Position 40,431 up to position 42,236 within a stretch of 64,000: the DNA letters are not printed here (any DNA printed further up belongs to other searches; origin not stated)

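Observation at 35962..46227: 10.3-kb tRNA-Val-integrated element with a phage-satellite-like gene set, possibly an undescribed satellite type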

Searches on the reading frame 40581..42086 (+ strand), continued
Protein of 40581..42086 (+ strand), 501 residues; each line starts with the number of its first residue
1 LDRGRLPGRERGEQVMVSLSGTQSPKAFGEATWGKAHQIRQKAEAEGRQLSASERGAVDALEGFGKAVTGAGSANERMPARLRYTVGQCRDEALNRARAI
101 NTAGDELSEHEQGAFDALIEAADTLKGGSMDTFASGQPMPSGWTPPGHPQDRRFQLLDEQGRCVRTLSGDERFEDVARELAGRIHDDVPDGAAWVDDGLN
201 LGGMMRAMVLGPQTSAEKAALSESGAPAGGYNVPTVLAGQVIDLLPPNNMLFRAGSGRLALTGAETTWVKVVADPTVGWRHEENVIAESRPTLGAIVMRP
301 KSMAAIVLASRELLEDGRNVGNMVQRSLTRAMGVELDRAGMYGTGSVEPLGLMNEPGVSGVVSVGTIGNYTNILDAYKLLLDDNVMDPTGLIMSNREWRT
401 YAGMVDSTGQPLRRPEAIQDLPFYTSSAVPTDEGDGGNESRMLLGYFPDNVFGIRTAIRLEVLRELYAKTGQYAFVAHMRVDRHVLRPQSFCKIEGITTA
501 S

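Call 53: search_protein_families(library=phrogs, max_evalue=0.001, proteins=[L025:11819-14497:+, L026:11071-14649:+, L030:11241-13784:+, L031:3311-5995:+, L080:11245-13560:+, L082:11147-12763:+, L112:5759-9487:+, L113:11135-14980:+, L085:10965-12176:+, L093:7863-9041:+])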
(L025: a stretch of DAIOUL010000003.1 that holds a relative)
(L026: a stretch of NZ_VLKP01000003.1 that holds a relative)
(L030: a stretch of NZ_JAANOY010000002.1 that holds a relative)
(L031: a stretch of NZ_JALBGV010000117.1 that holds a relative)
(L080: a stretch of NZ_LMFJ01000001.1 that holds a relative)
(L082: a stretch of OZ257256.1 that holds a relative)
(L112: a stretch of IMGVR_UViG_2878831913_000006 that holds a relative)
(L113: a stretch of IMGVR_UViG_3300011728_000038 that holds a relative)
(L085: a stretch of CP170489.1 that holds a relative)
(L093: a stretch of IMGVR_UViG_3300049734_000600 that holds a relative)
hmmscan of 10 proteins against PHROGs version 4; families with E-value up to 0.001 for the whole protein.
L025:11819-14497:+ (892 aa): 21 families
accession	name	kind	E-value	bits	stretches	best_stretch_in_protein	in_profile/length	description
phrog_24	-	tail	1.9e-54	186.3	1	398-886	603-1064/1151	tail length tape measure protein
phrog_1716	-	tail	4.6e-53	181.9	1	458-884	507-936/943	tail length tape measure protein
phrog_339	-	tail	3e-48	165.8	1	20-877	339-1118/1123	tail length tape measure protein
phrog_6747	-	tail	2.9e-45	156.1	1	536-825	72-335/390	tail length tape measure protein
phrog_13338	-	unknown function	7.3e-37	128.1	1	91-636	12-451/903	-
phrog_16384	-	unknown function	2.7e-34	120.3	1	522-869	70-448/463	-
phrog_8462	-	tail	2.1e-30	107.1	1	96-853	27-660/672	tail length tape measure protein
phrog_13769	-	unknown function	8.1e-29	101.3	1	638-875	372-608/612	-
phrog_2854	-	tail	1.2e-20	74.9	1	1-743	1-687/855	tail length tape measure protein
phrog_32885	-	tail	8.6e-20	71.3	1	625-855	696-943/948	tail length tape measure protein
phrog_9483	-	tail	8e-17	62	1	138-627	64-514/657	tail length tape measure protein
phrog_2276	-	tail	1.1e-14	55.2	1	102-328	46-286/673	tail length tape measure protein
phrog_8125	-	tail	1.3e-14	55.2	1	129-338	83-287/578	tail length tape measure protein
phrog_1292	-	tail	1.5e-10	40.4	1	651-750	1152-1248/1523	tail length tape measure protein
phrog_3394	-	unknown function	9.6e-09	34.1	1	740-843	1699-1819/1862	-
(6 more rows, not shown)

L026:11071-14649:+ (1192 aa): 15 families
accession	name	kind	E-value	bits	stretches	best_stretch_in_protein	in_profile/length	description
phrog_13338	-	unknown function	3.2e-50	172.3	1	44-517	40-452/903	-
phrog_8462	-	tail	4.4e-46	158.9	1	32-284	37-288/672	tail length tape measure protein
phrog_2854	-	tail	2.2e-30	107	1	1-437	2-426/855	tail length tape measure protein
phrog_9483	-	tail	1.4e-26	94.2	1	25-269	24-271/657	tail length tape measure protein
phrog_8125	-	tail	1.4e-24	88.1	1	42-284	69-310/578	tail length tape measure protein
phrog_2276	-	tail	1.9e-22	80.8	1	40-280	73-311/673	tail length tape measure protein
phrog_3981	-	tail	1.4e-16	61.7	1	39-226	41-222/584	tail length tape measure protein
phrog_33680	-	unknown function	6.7e-12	45.3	1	65-223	315-473/726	-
phrog_339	-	tail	2.6e-09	36.9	1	93-650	479-1047/1123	tail length tape measure protein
phrog_1272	-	tail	1.2e-08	34.1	2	98-281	397-604/1606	tail length tape measure protein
phrog_22443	-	unknown function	4.4e-08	32.7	1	10-278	6-277/1064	-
phrog_12506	-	tail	4.6e-07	30.6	1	11-163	8-154/218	tail length tape measure protein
phrog_33360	-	tail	6e-06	25.4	1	101-231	437-564/1239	tail length tape measure protein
phrog_9858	-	unknown function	2.5e-05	24.3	1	60-240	104-281/497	-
phrog_13674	-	tail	0.00019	21.1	1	42-507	59-478/764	tail length tape measure protein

L030:11241-13784:+ (847 aa): 20 families
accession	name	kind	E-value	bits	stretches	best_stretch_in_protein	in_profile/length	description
phrog_24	-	tail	4e-103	347.5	2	16-663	188-791/1151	tail length tape measure protein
phrog_25966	-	tail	1.2e-68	232.9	1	92-390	36-325/1651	tail length tape measure protein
phrog_3827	-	tail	1.6e-51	176.7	1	28-285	123-379/393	tail length tape measure protein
phrog_4498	-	tail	7.3e-37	128.2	1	106-385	57-327/381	tail length tape measure protein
phrog_20739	-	tail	8e-27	95.3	1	100-384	9-273/336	tail length tape measure protein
phrog_5918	-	unknown function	3.4e-22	80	1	178-333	298-445/448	-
phrog_339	-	tail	3.2e-17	63.1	1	27-837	301-1087/1123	tail length tape measure protein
phrog_1538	-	tail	1.9e-13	51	1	1-835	1-780/811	tail length tape measure protein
phrog_19487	-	tail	1.3e-11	44.6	1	30-184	52-207/1147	tail length tape measure protein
phrog_8892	-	tail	2.8e-11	43.8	1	32-790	46-668/752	tail length tape measure protein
phrog_32885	-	tail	9.6e-11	41.4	1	742-801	844-908/948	tail length tape measure protein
phrog_9745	-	unknown function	1.6e-10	41.9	1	105-157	56-108/120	-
phrog_16384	-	unknown function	1.6e-10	41.9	1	676-842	261-434/463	-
phrog_3394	-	unknown function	3.1e-10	39.1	1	667-825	1653-1822/1862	-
phrog_10574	-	tail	7.7e-10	39.1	1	431-741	298-547/640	tail length tape measure protein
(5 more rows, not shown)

L031:3311-5995:+ (894 aa): 23 families
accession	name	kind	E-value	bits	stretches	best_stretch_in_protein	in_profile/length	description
phrog_17300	-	tail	2.5e-72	245.5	1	5-802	5-762/900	tail length tape measure protein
phrog_339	-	tail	2e-55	189.6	1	27-335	32-326/1123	tail length tape measure protein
phrog_3519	-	tail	1.8e-51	176.9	1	25-323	34-330/959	tail length tape measure protein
phrog_1107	-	tail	1.7e-44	153.1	1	33-310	159-432/1252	tail length tape measure protein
phrog_3336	-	tail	2.7e-44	153.1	1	34-727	47-707/1051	tail length tape measure protein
phrog_2335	-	tail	6e-41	141.4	1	22-695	434-1169/1536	tail length tape measure protein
phrog_7740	-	tail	1.1e-36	126.7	1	28-299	40-310/2151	tail length tape measure protein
phrog_8892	-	tail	3.5e-36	126.1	1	413-886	265-732/752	tail length tape measure protein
phrog_8010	-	tail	9.5e-36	124.1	1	68-369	269-570/1543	tail length tape measure protein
phrog_31452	-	tail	8.4e-28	98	1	67-698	51-647/814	tail length tape measure protein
phrog_1506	-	tail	8.8e-23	81.3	1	120-591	112-642/1269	tail length tape measure protein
phrog_16297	-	tail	2.6e-22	79.9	1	25-335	41-347/777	tail length tape measure protein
phrog_12706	-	tail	9.4e-21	74.7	1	31-725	176-829/1244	tail length tape measure protein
phrog_20119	-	tail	6.1e-19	68.9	1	64-306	48-288/851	tail length tape measure protein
phrog_10574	-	tail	9.6e-18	65.2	1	501-891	267-639/640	tail length tape measure protein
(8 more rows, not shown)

L080:11245-13560:+ (771 aa): 11 families
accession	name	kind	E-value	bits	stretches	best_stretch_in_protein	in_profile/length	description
phrog_305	-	tail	4.5e-17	63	1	350-582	550-745/1001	tail length tape measure protein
phrog_1204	-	tail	3.2e-14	52.8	1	460-617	1254-1372/1483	tail protein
phrog_5493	-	tail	6.3e-14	52.3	1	432-598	874-1035/1102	tail length tape measure protein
phrog_1686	-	tail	5.4e-12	45.4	1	452-591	1013-1135/1224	tail length tape measure protein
phrog_58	-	tail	6.2e-10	39.1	1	31-587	301-1003/1544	tail length tape measure protein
phrog_4372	-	tail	1.7e-08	33.4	1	498-600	1468-1568/1681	tail length tape measure protein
phrog_1272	-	tail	3.9e-08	32.5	1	496-571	1430-1504/1606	tail length tape measure protein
phrog_8462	-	tail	5.1e-08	33.1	1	459-601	421-531/672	tail length tape measure protein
phrog_26805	-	unknown function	4.4e-07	29.6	1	471-571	493-588/697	-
phrog_25849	-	unknown function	1.8e-06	27.8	1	448-582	338-466/544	-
phrog_1533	-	tail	0.00046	18.8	0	502-582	1115-1184/1688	tail length tape measure protein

L082:11147-12763:+ (538 aa): 18 families
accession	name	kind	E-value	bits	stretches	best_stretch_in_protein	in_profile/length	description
phrog_8462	-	tail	2.1e-42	146.7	2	48-253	61-266/672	tail length tape measure protein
phrog_13338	-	unknown function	1.3e-32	114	1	7-241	8-244/903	-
phrog_9483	-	tail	4.3e-31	109.1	1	1-247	1-253/657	tail length tape measure protein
phrog_2854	-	tail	1.3e-25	91.3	1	1-253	3-274/855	tail length tape measure protein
phrog_2276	-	tail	5.9e-18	65.9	1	24-242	68-284/673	tail length tape measure protein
phrog_3981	-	tail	2.2e-17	64.4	1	46-249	63-256/584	tail length tape measure protein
phrog_9570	-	tail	2.3e-14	54.2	1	23-244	59-283/689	tail length tape measure protein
phrog_8125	-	tail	5.1e-11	43.3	1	43-239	75-272/578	tail length tape measure protein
phrog_33680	-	unknown function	8.3e-10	38.4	1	80-239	337-498/726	-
phrog_3336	-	tail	9.6e-09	35.4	1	440-501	950-1020/1051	tail length tape measure protein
phrog_27166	-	tail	8.2e-08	32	1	335-514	556-741/751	tail length tape measure protein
phrog_38390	-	tail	2.6e-07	30.1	1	372-520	877-1025/1029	tail length tape measure protein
phrog_22443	-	unknown function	4.8e-07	29.3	1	86-194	89-204/1064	-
phrog_13674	-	tail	1.9e-06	27.8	1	41-240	68-247/764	tail length tape measure protein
phrog_167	-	tail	3.5e-06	26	0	25-253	243-405/1555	tail length tape measure protein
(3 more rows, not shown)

L112:5759-9487:+ (1242 aa): 7 families
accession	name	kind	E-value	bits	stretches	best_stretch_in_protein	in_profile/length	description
phrog_2854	-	tail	1.6e-83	282.8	1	2-726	5-747/855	tail length tape measure protein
phrog_1506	-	tail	1.6e-34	120.2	1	14-467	41-359/1269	tail length tape measure protein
phrog_9483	-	tail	2.1e-33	116.8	1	16-280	17-273/657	tail length tape measure protein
phrog_13674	-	tail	2.2e-31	110.2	1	35-212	54-235/764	tail length tape measure protein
phrog_24709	-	tail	2.2e-13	50.4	1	30-271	31-267/1069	tail length tape measure protein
phrog_8125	-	tail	9e-09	35.9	1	33-290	59-303/578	tail length tape measure protein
phrog_10574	-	tail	1.8e-06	28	1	5-134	5-138/640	tail length tape measure protein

L113:11135-14980:+ (1281 aa): 7 families
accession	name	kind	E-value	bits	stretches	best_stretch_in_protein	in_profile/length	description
phrog_2854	-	tail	1e-82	280.2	1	46-762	5-741/855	tail length tape measure protein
phrog_1506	-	tail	5.6e-35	121.7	1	58-595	41-383/1269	tail length tape measure protein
phrog_9483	-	tail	4.9e-34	118.9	1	60-324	17-273/657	tail length tape measure protein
phrog_13674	-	tail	9e-31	108.2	1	79-256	54-235/764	tail length tape measure protein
phrog_24709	-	tail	2.3e-13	50.4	1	74-315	31-267/1069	tail length tape measure protein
phrog_8125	-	tail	1.2e-08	35.5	1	77-334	59-303/578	tail length tape measure protein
phrog_10574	-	tail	1.1e-06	28.7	1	49-178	5-138/640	tail length tape measure protein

L085:10965-12176:+ (403 aa): 6 families
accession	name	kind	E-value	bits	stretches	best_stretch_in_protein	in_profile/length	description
phrog_12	-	head and packaging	1.5e-97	329.2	1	26-395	72-438/646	portal protein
phrog_2662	-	head and packaging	4.2e-58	198.5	1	34-389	55-421/717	portal protein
phrog_5929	-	head and packaging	4.3e-45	154.8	1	199-396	8-207/228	portal protein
phrog_11323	-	unknown function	5.4e-27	95.4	1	287-393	2-111/130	-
phrog_2271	-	head and packaging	6.3e-19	68.2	1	29-397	36-407/859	portal protein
phrog_21454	-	unknown function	9.2e-17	62.2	1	250-397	38-184/320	-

L093:7863-9041:+ (392 aa): 7 families
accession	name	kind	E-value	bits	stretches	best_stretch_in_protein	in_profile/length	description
phrog_12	-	head and packaging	6.5e-108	363.4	1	1-386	48-420/646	portal protein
phrog_2662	-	head and packaging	2.1e-71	242.5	1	51-384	69-408/717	portal protein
phrog_5929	-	head and packaging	7.5e-38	131.1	1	200-384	5-185/228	portal protein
phrog_2271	-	head and packaging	3.2e-17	62.5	1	44-385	47-387/859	portal protein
phrog_11323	-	unknown function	5.2e-14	53.5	1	299-383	8-92/130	-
phrog_9856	-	unknown function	2e-08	34.5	1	44-156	47-159/223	-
phrog_21454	-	unknown function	3.7e-07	30.7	1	245-385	29-164/320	-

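Call 63: search_dna_similar(query=window:40626-42083:+, collection=phages, mode=protein, max_rows=25)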
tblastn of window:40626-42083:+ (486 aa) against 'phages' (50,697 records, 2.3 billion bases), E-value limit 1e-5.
Records with a match: 145; places in all: 145; records where one place covers at least 80% of the query: 0.
Best place of each record, by identity: <60% 145.
By first word of the organism name: Streptococcus 92; Escherichia 5; phage 5; Coprococcus 4; Klebsiella 3; Pseudomonas 3; Ruminococcus 3; Blautia 3; Yersinia 3; Acutalibacteraceae 2; and 16 more.
By host as written in the record: Streptococcus suis 11; - 10; Coprococcus sp. 4; Ruminococcus sp. 3; Blautia sp. 3; Yersinia enterocolitica 3; Streptococcus pyogenes 3; Acutalibacteraceae 2; and 97 more.
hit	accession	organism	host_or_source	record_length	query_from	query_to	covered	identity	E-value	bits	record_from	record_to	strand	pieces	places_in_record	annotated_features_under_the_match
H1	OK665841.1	Burkholderia phage BgVeeders33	Burkholderia gladioli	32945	161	472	64%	27.0%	9e-9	64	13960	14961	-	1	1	major capsid protein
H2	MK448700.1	Streptococcus phage Javan191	Streptococcus equi ERR066395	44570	143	475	69%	22.6%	6e-7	58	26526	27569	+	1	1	major capsid protein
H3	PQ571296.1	Klebsiella phage KA2-1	Klebsiella aerogenes MAO-MM-7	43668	209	477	55%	27.7%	2e-7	60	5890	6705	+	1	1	major head protein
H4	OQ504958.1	Pseudomonas phage PG1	Stutzerimonas stutzeri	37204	205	472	55%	27.3%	7e-8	61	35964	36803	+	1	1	major capsid protein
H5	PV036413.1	Acutalibacteraceae phage NatCom_991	Acutalibacteraceae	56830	187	486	62%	24.4%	6e-8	61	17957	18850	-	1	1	major head protein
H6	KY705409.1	Escherichia phage vB_EcoM_ECOO78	Escherichia coli O78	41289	209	477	55%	27.0%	6e-7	58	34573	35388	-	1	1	major capsid protein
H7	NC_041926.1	Escherichia phage vB_EcoM_ECOO78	Escherichia coli O78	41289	209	477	55%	27.0%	6e-7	58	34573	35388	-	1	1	major head protein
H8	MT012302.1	Salmonella phage PT1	Salmonella enterica serovar Cerro 87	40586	209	477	55%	27.0%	7e-7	58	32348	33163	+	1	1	head-tail preconnector protease C/ scaffolding domain Nu3 protein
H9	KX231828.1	Enterobacter phage Arya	Enterobacter sp. CT7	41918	209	477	55%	27.0%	8e-6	55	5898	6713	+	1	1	putative major capsid protein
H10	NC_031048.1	Enterobacter phage Arya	Enterobacter sp. CT7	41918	209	477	55%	27.0%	8e-6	55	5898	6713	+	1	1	major head protein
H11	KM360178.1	Escherichia phage vB_EcoM-ep3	Escherichia coli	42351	209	477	55%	26.3%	2e-6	57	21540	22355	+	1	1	major capsid protein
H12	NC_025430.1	Escherichia phage vB_EcoM-ep3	Escherichia coli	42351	209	477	55%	26.3%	2e-6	57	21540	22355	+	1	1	major head protein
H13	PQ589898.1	Escherichia phage Alux-21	Escherichia coli Eco-21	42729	209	477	55%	26.3%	4e-6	56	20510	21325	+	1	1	major head protein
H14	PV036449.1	phage NatCom_35866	human feces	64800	188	475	59%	24.5%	5e-6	55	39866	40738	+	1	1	major head protein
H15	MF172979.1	Erysipelothrix phage phi1605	Erysipelothrix rhusiopathiae ZJ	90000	203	476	56%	25.6%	6e-13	77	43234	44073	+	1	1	major capsid protein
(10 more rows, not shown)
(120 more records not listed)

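Call 86: search_protein_families(library=pfam, max_evalue=10, proteins=[L008:9378-9620:+])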
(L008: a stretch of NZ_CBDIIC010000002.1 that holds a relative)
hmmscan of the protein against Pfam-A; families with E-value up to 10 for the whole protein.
L008:9378-9620:+ (81 aa): 2 families
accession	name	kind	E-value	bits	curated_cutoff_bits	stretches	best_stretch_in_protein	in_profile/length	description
PF22811.2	Zn_ribbon_NrdR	-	0.0068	16.8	27.2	1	7-40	3-37/42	Transcriptional repressor NrdR-like, N-terminal domain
PF13005.12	zf-IS66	-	0.03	15.2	27.3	1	32-58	2-29/46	zinc-finger binding domain of transposase IS66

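Call 91: predict_structure(alignment_id=A1)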
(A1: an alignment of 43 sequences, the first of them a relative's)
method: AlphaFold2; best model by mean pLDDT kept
length: 486 residues; sequences in the alignment: 43
mean_pLDDT: 82.9   pTM: 0.71
mean pLDDT of the five models: 82.9, 81.6, 80.3, 80.1, 77.6
residues with pLDDT >= 90: 282; 70-90: 104; 50-70: 49; < 50: 51
segments of 3 or more residues with pLDDT < 50: 1-7, 60-77, 109-131
pLDDT, mean of each block of 10 residues (from residue 1): 40 77 91 92 85 62 39 47 56 72 61 37 41 56 75 91 82 77 94 95 90 87 95 96 93 85 75 78 96 96 93 96 97 97 93 95 95 97 96 96 97 93 94 96 94 95 97 96 84
secondary structure, 60 per line:
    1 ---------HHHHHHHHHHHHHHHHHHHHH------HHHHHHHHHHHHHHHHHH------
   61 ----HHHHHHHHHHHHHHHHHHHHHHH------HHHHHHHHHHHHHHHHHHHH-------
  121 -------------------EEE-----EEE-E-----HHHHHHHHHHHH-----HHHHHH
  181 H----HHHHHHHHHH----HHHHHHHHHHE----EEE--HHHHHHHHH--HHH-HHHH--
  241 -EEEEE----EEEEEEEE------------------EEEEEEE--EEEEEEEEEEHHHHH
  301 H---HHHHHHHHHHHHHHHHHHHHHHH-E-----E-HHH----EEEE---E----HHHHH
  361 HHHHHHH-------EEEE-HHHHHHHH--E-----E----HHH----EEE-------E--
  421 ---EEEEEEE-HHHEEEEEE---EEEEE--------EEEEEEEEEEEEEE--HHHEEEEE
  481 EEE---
elements in order: H10-30 H37-54 H65-87 H94-113 E140-142 E148-150 H158-169 H175-181 H186-195 H200-209 E215-217 H220-228 H235-238 E242-246 E251-258 E277-283 E286-295 H296-301 H305-327 E344-347 H356-367 E375-378 H380-387 E408-410 E424-430 E435-440 E444-448 E457-470 E476-483

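Call 93: fold_search(model_id=the predicted structure, library=pdb)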
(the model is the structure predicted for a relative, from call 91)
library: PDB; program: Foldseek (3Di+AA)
matches with E <= 10: 631; with E <= 0.001: 368
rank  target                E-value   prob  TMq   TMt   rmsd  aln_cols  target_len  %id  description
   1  6tb9_A4               2.2e-15  1.00  0.40  0.63   4.8       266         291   16  Capsid of native GTA particle computed with C5 symmetry (released 2020-07-22)
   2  6tb9_A5               5.5e-15  1.00  0.40  0.63   4.4       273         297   15  Capsid of native GTA particle computed with C5 symmetry (released 2020-07-22)
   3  8gta_A                2.7e-14  1.00  0.38  0.63   4.9       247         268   14  Cryo-EM structure of the marine siphophage vB_Dshs-R4C capsid (released 2023-07-12)
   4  9lw6_1                3.8e-14  1.00  0.40  0.63   5.3       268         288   18  Top cap of bacteriophage Mycofy1 mature head (C5 symmetry) (released 2025-04-16)
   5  9lbm_A                5.3e-14  1.00  0.38  0.61   4.9       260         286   19  Cryo-EM structure of bacteriophage phiXacJX1 capsid (released 2025-05-07)
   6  9lw8_A                9.4e-14  1.00  0.39  0.62   5.5       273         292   19  Bottom cap of bacteriophage Mycofy1 mature head (C5 symmetry) (released 2025-04-16)
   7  2ft1_G                1.0e-13  1.00  0.39  0.68   4.8       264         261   18  Bacteriophage HK97 Head II (released 2006-02-07)
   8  9ous_A                1.0e-13  1.00  0.38  0.62   5.7       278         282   15  D3 Virion icos (released 2026-03-11)
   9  8eci_A                1.4e-13  1.00  0.36  0.53   5.8       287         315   20  Arthrobacter phage Bridgette (released 2023-02-01)
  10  9lw6_A                1.7e-13  1.00  0.39  0.60   5.6       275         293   18  Top cap of bacteriophage Mycofy1 mature head (C5 symmetry) (released 2025-04-16)
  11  2ft1_F                2.2e-13  1.00  0.38  0.67   5.4       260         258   18  Bacteriophage HK97 Head II (released 2006-02-07)
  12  6tsu_A5               2.3e-13  1.00  0.38  0.59   5.2       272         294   16  Capsid of empty GTA particle computed with C5 symmetry (released 2020-07-22)
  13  8fqk_A                2.3e-13  1.00  0.39  0.67   6.0       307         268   14  Asymmetric unit of HK97 phage prohead I (released 2023-06-28)
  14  2fs3_A                3.6e-13  1.00  0.39  0.64   4.6       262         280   17  Bacteriophage HK97 K169Y Head I (released 2006-02-07)
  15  2fte_F                3.9e-13  1.00  0.40  0.69   4.7       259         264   17  Bacteriophage HK97 Expansion Intermediate IV (released 2006-02-07)
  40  9fy6_A                3.7e-12  1.00  0.40  0.64   5.6       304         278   15  Single particle cryo-EM reconstruction of Bacillus Methanolicus encapsulin nano compartment (released 2025-06-11)
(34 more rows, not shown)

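Call 95: search_protein_families(library=ncbifam, max_evalue=0.001, proteins=[window:40626-42086:+])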
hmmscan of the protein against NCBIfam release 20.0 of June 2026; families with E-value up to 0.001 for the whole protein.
window:40626-42086:+ (486 aa): 1 family
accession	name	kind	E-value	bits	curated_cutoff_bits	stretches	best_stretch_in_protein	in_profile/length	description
TIGR01554.3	major_cap_HK97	equivalog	8.1e-37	127.2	27.5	1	189-480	86-384/385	phage major capsid protein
